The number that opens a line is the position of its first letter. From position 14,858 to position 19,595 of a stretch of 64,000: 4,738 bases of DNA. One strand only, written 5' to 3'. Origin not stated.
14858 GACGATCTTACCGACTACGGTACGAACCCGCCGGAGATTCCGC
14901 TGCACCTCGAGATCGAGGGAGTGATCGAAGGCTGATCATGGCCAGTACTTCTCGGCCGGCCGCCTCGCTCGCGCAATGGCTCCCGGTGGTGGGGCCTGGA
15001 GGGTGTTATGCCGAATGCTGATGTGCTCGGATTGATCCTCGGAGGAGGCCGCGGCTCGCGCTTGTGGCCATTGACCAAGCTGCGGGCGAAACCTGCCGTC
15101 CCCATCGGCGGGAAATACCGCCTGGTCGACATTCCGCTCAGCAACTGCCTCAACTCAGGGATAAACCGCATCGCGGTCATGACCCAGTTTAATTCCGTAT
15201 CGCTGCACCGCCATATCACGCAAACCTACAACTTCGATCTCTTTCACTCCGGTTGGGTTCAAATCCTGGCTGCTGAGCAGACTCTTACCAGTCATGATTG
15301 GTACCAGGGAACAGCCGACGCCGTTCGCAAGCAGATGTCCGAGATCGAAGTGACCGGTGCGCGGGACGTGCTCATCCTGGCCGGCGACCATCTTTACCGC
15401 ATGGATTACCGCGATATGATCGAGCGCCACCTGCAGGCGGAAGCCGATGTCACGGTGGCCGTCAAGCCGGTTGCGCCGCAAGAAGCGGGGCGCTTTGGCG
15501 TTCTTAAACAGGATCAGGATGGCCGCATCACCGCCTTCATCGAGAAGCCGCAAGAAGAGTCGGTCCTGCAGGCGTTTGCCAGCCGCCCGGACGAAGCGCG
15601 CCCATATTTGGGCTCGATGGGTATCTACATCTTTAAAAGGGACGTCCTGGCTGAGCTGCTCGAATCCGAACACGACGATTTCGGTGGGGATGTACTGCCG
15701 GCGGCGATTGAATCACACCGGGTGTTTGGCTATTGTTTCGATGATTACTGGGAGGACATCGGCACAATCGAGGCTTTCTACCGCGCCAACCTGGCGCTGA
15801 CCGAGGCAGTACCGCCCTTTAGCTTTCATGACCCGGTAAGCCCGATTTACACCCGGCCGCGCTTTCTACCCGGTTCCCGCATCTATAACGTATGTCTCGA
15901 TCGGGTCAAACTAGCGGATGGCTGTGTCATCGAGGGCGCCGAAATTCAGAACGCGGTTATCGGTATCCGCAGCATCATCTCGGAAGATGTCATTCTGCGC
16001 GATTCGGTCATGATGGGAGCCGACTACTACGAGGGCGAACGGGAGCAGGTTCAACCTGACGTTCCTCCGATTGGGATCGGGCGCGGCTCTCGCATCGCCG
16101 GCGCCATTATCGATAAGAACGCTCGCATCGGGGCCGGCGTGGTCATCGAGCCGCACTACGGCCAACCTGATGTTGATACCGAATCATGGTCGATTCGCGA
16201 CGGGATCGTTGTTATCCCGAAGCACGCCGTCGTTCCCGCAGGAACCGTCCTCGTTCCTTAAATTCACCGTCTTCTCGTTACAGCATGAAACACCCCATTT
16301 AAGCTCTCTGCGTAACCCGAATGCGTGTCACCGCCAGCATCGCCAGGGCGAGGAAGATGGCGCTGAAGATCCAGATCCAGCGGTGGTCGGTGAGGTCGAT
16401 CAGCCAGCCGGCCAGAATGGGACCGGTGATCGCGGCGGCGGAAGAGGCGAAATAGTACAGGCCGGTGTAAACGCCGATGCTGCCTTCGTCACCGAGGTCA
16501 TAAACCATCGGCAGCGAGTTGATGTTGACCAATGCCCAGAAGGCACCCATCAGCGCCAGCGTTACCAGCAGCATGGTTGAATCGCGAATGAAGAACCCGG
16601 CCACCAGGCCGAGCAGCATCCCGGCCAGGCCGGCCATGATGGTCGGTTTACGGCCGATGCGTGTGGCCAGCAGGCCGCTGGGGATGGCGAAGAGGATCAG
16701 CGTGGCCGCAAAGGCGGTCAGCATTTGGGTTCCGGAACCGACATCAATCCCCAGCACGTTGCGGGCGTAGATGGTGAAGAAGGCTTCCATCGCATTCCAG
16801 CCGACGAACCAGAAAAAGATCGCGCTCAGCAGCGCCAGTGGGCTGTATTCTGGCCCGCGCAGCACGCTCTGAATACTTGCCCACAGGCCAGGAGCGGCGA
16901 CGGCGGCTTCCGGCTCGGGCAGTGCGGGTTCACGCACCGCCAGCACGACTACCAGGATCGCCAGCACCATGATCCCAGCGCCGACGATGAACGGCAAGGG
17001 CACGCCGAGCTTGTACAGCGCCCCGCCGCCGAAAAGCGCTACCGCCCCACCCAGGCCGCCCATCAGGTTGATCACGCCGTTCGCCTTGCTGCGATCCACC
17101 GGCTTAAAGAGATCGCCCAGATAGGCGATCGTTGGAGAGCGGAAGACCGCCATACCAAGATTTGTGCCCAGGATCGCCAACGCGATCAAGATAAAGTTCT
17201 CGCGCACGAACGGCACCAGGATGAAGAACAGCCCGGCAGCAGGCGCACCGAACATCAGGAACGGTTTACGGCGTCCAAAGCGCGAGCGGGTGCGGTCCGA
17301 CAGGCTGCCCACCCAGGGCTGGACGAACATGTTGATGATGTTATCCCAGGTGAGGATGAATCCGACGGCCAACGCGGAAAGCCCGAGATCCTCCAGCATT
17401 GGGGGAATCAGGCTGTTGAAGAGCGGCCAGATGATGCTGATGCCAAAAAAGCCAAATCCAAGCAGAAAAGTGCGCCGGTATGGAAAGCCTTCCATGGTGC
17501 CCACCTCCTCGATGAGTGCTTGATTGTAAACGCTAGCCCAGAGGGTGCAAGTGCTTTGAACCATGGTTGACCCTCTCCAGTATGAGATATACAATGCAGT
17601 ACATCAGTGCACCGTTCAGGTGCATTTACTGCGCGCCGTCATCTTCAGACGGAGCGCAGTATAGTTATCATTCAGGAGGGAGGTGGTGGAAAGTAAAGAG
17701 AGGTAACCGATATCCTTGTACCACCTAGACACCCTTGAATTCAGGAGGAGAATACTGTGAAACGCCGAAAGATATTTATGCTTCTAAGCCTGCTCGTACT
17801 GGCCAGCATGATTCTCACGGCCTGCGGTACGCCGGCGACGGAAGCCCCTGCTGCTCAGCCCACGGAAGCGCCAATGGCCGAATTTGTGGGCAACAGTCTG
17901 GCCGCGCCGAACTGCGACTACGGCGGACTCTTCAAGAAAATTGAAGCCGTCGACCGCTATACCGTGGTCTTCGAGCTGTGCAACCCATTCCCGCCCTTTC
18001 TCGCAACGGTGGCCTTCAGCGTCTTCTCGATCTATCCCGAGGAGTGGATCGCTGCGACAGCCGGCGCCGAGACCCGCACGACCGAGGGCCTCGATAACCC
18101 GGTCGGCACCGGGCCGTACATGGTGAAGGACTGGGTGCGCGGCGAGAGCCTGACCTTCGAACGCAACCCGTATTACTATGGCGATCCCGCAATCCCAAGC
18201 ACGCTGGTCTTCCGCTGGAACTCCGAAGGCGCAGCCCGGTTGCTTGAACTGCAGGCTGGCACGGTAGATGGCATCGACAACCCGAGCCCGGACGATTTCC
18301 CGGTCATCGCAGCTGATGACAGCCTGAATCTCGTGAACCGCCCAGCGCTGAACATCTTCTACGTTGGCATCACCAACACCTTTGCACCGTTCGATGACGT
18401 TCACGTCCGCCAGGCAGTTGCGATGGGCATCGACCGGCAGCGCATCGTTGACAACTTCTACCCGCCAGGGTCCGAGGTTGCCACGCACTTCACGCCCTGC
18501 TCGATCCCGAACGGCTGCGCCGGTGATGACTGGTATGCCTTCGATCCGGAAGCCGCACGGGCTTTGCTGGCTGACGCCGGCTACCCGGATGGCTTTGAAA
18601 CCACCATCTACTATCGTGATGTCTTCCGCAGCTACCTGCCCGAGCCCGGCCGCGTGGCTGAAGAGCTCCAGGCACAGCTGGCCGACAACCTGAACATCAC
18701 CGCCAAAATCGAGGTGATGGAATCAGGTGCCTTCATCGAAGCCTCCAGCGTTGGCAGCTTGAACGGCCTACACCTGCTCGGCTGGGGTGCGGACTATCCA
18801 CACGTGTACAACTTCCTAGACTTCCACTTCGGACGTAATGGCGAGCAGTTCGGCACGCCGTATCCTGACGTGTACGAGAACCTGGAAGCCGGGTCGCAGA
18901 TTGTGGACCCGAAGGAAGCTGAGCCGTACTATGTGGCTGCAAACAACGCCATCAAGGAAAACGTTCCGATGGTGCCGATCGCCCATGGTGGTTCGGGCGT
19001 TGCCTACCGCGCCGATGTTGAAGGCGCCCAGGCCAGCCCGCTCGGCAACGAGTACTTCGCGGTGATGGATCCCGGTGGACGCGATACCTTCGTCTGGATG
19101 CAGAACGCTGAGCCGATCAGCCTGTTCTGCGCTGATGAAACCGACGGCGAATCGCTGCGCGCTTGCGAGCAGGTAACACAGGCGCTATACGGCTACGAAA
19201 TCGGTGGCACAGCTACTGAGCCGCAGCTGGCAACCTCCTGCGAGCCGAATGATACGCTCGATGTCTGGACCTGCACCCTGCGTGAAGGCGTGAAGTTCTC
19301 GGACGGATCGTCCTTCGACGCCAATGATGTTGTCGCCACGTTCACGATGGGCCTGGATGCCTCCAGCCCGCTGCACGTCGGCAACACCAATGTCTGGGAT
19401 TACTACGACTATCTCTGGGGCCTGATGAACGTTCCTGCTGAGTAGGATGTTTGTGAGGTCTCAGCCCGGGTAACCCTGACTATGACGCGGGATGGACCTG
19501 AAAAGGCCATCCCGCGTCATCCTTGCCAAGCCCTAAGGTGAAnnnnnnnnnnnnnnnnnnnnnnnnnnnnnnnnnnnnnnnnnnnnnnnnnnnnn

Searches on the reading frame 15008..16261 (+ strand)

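Call 80: search_protein_families(library=pfam, max_evalue=0.00001, proteins=[window:15008-16261:+])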
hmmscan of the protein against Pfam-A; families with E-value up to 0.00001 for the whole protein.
window:15008-16261:+ (417 aa): 4 families
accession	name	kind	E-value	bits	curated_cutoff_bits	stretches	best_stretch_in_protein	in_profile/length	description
PF00483.29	NTP_transferase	-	1.4e-64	218.4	21.2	1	8-265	2-243/245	Nucleotidyl transferase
PF25247.1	LbH_GLGC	-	1.4e-40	138.8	27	1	285-414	1-135/135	GLGC left-handed parallel beta-helix domain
PF24894.1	Hexapep_GlmU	-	3.7e-07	30.6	23.3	0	302-337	21-56/104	GlmU-like, C-terminal hexapeptide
PF12804.13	NTP_transf_3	-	6e-07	30.2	27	1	8-156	1-126/160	MobA-like NTP transferase domain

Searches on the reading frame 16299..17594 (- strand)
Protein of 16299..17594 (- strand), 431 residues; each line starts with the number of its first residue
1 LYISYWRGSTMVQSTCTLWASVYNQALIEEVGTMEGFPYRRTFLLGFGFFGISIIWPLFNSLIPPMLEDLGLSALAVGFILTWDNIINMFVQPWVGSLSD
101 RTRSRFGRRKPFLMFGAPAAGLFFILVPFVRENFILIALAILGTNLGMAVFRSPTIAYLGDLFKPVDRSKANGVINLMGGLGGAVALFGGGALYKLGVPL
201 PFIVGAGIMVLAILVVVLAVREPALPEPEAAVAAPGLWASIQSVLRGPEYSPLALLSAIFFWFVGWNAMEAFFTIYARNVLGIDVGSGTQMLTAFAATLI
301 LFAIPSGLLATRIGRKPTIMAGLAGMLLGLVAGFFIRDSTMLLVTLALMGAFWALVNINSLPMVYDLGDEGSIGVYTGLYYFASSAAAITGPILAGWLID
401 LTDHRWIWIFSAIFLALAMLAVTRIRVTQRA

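Call 80: search_protein_families(library=pfam, max_evalue=0.00001, proteins=[window:16299-17594:-])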
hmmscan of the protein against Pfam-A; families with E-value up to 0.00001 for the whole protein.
window:16299-17594:- (431 aa): 2 families
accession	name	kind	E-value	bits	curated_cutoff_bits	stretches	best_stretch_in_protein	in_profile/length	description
PF07690.21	MFS_1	-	1.4e-47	162.7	33.4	2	46-286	2-239/347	Major Facilitator Superfamily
PF13347.12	MFS_2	-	9.7e-24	84.1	27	1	62-403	19-385/427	MFS/sugar transport protein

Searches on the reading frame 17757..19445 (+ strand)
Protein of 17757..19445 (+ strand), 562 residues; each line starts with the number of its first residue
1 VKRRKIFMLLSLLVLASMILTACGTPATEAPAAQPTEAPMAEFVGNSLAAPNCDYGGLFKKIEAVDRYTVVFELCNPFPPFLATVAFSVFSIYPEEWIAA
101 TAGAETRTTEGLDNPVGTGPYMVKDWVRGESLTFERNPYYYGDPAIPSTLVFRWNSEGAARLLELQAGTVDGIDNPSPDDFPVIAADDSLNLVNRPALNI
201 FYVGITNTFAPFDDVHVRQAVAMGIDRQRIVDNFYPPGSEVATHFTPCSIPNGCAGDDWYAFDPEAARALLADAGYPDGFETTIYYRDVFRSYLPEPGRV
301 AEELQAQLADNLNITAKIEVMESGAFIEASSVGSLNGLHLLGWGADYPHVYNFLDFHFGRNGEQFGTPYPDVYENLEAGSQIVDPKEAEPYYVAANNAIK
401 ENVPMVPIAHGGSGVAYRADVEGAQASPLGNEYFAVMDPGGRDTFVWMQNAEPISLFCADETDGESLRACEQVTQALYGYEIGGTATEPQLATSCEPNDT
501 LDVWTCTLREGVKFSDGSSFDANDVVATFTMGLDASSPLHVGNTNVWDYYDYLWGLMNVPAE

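Call 80: search_protein_families(library=pfam, max_evalue=0.00001, proteins=[window:17757-19445:+])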
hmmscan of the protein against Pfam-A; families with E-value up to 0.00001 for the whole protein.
window:17757-19445:+ (562 aa): 1 family
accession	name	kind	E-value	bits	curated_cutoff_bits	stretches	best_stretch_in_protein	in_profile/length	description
PF00496.27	SBP_bac_5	-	4e-77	260.2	32.4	2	58-362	64-365/368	Bacterial extracellular solute-binding proteins, family 5 Middle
